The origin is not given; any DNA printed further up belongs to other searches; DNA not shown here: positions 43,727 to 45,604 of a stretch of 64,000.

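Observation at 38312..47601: Unusual operon: duplicated secreted HEAT proteins, a periplasmic His-tipped protein, a NapH/NosR-like polyferredoxin, an extended NicO/RcnA transporter and a HEAT plus QW-motif alpha-toroid protein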

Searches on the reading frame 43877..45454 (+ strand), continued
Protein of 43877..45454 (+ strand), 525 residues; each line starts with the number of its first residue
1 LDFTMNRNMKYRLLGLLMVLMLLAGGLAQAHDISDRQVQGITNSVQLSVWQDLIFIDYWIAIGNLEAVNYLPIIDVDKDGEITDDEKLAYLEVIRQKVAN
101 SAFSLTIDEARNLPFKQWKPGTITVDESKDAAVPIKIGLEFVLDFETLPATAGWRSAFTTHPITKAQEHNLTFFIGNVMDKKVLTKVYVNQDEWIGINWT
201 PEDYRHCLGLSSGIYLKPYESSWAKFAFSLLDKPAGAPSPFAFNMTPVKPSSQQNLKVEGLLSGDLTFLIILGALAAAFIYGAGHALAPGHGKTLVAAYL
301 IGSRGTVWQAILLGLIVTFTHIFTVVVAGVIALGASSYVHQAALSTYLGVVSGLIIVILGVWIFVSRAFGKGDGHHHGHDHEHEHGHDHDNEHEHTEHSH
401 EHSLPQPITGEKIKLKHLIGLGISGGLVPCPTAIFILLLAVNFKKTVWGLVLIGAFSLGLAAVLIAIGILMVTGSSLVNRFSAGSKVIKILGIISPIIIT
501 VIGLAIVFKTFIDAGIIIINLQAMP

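Call 79: find_encoding_contigs(protein=P0147, flank=8000, max_places=1)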
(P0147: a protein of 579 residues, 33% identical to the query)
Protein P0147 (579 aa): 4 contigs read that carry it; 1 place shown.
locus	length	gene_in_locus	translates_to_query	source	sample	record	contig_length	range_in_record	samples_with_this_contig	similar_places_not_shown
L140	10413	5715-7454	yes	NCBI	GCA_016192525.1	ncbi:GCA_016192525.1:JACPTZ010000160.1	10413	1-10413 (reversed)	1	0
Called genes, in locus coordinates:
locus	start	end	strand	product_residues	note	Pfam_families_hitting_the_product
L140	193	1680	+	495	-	-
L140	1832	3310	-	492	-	PF13646:HEAT_2, PF02985:HEAT (faint), PF13646:HEAT_2 (weak)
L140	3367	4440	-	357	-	-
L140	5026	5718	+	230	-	-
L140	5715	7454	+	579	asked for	PF03824:NicO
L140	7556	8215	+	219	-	PF13453:Zn_ribbon_TFIIB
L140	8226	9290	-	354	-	PF01740:STAS, PF13466:STAS_2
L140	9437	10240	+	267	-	PF05157:MshEN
